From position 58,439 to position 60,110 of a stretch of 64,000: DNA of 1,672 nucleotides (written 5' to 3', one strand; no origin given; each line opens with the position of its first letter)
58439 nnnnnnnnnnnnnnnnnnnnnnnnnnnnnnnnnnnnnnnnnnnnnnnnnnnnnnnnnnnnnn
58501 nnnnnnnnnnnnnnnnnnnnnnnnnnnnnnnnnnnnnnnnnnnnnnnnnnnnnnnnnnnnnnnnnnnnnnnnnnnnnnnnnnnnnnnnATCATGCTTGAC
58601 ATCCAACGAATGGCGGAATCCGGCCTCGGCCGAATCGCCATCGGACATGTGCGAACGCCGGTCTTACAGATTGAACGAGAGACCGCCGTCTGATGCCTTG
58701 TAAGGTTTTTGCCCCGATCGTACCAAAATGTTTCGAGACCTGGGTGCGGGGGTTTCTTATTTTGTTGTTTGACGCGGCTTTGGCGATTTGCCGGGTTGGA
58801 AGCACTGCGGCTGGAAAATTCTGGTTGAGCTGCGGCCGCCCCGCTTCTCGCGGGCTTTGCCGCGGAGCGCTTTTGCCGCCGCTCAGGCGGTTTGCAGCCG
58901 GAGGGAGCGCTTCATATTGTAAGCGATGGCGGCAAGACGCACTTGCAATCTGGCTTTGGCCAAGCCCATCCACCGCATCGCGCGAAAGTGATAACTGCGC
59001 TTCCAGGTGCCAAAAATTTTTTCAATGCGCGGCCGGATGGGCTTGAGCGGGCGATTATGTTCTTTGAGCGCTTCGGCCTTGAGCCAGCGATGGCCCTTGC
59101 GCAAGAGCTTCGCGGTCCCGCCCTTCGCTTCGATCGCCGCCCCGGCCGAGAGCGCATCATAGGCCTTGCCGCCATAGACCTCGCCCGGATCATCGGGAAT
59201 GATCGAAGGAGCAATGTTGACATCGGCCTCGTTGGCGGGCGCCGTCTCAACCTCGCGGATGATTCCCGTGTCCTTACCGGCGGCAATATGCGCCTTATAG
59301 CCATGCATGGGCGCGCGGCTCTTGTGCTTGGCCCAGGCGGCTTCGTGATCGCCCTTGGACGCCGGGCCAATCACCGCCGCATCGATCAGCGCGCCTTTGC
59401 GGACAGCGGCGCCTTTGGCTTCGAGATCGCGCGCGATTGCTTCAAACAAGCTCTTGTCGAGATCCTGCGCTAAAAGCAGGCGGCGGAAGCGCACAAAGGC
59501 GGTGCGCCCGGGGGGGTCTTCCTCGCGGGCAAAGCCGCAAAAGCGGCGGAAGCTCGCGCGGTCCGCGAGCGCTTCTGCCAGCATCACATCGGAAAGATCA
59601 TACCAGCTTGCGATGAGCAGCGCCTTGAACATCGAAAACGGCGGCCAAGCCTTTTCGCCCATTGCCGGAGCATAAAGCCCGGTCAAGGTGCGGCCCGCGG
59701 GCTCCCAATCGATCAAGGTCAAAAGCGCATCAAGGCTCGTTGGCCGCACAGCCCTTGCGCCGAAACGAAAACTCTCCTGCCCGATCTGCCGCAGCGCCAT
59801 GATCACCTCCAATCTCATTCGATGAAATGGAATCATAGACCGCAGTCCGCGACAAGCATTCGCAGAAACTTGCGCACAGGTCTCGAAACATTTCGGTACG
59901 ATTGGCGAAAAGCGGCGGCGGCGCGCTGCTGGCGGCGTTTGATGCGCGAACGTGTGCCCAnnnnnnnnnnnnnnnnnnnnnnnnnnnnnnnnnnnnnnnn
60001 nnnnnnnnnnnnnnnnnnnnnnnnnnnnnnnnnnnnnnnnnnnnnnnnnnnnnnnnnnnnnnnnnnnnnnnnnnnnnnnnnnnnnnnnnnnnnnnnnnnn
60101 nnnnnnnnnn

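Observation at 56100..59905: Conserved ~340-bp post-cassette repeat whose terminal bases match the inverted repeat of the adjacent IS5-family element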

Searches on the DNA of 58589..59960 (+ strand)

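Call 16: search_dna_similar(query=window:58650-59960:+, collection=plasmids, mode=distant, max_rows=30)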
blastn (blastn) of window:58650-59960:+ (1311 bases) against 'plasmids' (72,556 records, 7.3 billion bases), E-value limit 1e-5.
Records with a match: 23; places in all: 29; records where one place covers at least 80% of the query: 0.
Best place of each record, by identity: 60-80% 23.
By first word of the organism name: Sinorhizobium 5; Sphingobium 3; Mesorhizobium 3; Roseomonas 2; Microvirga 2; Novosphingobium 1; Nitrobacter 1; Methylocapsa 1; Blastomonas 1; Acidiphilium 1; and 3 more.
By predicted mobility (MOB-suite, as given by PLSDB): conjugative 12; non-mobilizable 7; mobilizable 4.
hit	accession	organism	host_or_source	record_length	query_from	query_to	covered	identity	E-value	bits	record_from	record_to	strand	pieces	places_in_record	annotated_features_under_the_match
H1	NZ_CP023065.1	Sinorhizobium sp. CCBAU 05631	G.max,nodule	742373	258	1011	39%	68.8%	4e-19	174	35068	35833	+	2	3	IS5 family transposase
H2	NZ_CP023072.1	Sinorhizobium fredii CCBAU 83666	G.max,nodule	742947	258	1011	39%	68.7%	2e-18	173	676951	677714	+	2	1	transposase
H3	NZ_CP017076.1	Novosphingobium resinovorum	single cell,soil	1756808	629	1015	30%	68.1%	8e-22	113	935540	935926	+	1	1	none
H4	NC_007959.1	Nitrobacter hamburgensis X14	-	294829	629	1018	30%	66.9%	4e-19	104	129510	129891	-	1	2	transposase (x2)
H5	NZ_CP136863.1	Methylocapsa polymorpha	Shagnum peat sample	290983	629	1016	30%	67.1%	1e-19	106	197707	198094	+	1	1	transposase (x2)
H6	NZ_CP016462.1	Blastomonas sp. RAC04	Microbial isolate,Algal phycosphere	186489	253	1016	27%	71.4%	2e-17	172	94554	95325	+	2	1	transposase (x2)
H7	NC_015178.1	Acidiphilium multivorum AIU301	-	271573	631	999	28%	68.2%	3e-21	112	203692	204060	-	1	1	IS5 family transposase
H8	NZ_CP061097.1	Roseomonas marmotae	Marmota himalayana,pure culture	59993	259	1024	24%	74.4%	1e-26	193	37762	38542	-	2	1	IS5 family transposase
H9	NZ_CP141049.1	Microvirga lotononidis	-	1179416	631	957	25%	69.8%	2e-29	139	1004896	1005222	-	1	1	none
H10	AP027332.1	Sphingobium sp. TomTYG65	-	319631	790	1085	23%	69.2%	4e-20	108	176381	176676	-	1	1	hypothetical protein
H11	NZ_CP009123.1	Sphingopyxis fribergensis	soil sample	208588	790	1019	18%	71.4%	1e-20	109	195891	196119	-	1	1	IS5 family transposase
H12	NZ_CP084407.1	Sphingobium sp. CFD-2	cell culture,soil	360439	834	1066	18%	70.1%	5e-18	100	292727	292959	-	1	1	transposase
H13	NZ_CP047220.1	Sphingobium yanoikuyae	cell culture,sludge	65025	807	1001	15%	71.9%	2e-17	100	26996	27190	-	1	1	transposase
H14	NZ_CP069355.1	Microvirga sp. VF16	Vachellia farnesiana,Cell culture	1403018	844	1038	15%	69.2%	1e-12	82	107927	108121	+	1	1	none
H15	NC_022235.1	Sphingomonas sp. ERG5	-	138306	834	1011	14%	70.8%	3e-14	88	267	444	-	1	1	IS5 family transposase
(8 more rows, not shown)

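Call 50: get_annotated_region(hit=H8, flank=1200)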
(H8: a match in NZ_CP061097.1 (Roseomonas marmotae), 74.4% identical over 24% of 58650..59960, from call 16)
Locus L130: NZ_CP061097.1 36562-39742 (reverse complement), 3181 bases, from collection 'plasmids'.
description: Roseomonas marmotae strain 1318 plasmid p1318-6
organism: Roseomonas marmotae (NCBI taxid 2768161)
taxonomy: Bacteria; Pseudomonadota; Alphaproteobacteria; Rhodospirillales; Acetobacteraceae; Roseomonas; Roseomonas marmotae
host: -; source: Marmota himalayana,pure culture; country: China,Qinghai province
typing (MOB-suite, as given by PLSDB): non-mobilizable
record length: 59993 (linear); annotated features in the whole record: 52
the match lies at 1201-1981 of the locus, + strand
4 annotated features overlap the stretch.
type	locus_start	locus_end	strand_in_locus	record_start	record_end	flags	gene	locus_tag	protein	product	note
CDS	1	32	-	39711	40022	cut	-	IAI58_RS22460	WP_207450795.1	hypothetical protein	-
CDS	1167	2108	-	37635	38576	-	-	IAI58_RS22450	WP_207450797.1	IS5 family transposase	-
CDS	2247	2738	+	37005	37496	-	-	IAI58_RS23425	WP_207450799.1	hypothetical protein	-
CDS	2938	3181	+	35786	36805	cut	-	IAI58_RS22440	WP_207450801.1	ABC transporter ATP-binding protein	-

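Call 51: get_annotated_region(hit=H6, flank=1200)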
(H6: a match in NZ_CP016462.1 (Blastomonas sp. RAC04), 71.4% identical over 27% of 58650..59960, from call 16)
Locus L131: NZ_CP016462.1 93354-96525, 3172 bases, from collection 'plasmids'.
description: Blastomonas sp. RAC04 plasmid pBSY18_1, complete sequence
organism: Blastomonas sp. RAC04 (NCBI taxid 1842535)
taxonomy: Bacteria; Pseudomonadota; Alphaproteobacteria; Sphingomonadales; Sphingomonadaceae; Blastomonas; Blastomonas sp. RAC04
host: -; source: Microbial isolate,Algal phycosphere; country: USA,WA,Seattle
typing (MOB-suite, as given by PLSDB): mobilizable; replicon rep_cluster_542; relaxase MOBF
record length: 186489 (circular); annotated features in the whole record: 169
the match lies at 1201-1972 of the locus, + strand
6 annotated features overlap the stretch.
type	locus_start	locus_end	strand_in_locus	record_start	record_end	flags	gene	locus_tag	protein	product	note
CDS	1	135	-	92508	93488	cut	-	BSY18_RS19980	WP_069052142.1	MlaD family protein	-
CDS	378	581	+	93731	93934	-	-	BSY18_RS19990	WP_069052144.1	hypothetical protein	-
CDS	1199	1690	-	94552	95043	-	-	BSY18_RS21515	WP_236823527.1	transposase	GO:0006313 - DNA transposition [Evidence IEA]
CDS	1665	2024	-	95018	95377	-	-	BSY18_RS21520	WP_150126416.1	transposase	-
CDS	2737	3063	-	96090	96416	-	-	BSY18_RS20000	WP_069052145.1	2Fe-2S iron-sulfur cluster-binding protein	-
CDS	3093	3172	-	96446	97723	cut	-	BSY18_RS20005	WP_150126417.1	cytochrome P450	-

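Call 52: get_annotated_region(hit=H1, flank=1200)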
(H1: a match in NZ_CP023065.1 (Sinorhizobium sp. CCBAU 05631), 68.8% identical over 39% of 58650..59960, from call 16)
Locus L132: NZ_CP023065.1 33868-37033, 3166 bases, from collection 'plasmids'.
description: Sinorhizobium sp. CCBAU 05631 plasmid pSS05631a, complete sequence
organism: Sinorhizobium sp. CCBAU 05631 (NCBI taxid 794846)
taxonomy: Bacteria; Pseudomonadota; Alphaproteobacteria; Hyphomicrobiales; Rhizobiaceae; Sinorhizobium; Sinorhizobium sp. CCBAU 05631
host: -; source: G.max,nodule; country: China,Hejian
typing (MOB-suite, as given by PLSDB): conjugative; replicon rep_cluster_473; relaxase MOBP,MOBP,MOBQ; mating-pair formation MPF_T
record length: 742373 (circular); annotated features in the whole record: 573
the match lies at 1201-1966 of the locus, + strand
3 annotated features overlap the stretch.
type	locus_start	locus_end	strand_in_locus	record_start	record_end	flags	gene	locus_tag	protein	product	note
CDS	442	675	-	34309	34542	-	-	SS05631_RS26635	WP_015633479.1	hypothetical protein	-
CDS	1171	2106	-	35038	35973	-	-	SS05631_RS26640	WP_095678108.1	IS5 family transposase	-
CDS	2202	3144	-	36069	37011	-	-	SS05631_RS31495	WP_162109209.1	IS630 family transposase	-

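Call 53: get_annotated_region(hit=H5, flank=1500)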
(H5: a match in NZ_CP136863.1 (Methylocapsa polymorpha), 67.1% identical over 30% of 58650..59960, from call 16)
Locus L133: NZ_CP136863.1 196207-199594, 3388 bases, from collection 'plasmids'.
description: Methylocapsa polymorpha strain RX1 plasmid pRX1, complete sequence
organism: Methylocapsa polymorpha (NCBI taxid 3080828)
taxonomy: Bacteria; Pseudomonadota; Alphaproteobacteria; Hyphomicrobiales; Beijerinckiaceae; Methylocapsa; Methylocapsa polymorpha
host: -; source: Shagnum peat sample; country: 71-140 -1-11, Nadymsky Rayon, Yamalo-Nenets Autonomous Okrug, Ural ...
typing (MOB-suite, as given by PLSDB): non-mobilizable
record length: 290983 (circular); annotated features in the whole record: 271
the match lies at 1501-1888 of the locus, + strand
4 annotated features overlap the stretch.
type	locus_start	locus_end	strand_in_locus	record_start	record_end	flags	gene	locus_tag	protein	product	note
CDS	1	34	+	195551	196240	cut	-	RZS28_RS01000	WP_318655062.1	hypothetical protein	-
CDS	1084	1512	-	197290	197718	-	-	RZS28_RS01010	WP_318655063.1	transposase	GO:0006313 - DNA transposition [Evidence IEA]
CDS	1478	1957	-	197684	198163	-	-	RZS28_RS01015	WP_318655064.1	transposase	-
CDS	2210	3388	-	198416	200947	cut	-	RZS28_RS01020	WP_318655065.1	glycosyl hydrolase family 28-related protein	-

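Call 69: search_dna_similar(query=window:58589-58734:+, collection=plasmids, mode=distant, max_evalue=0.001, max_rows=20)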
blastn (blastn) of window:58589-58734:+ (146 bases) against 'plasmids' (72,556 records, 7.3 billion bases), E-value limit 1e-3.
No match.
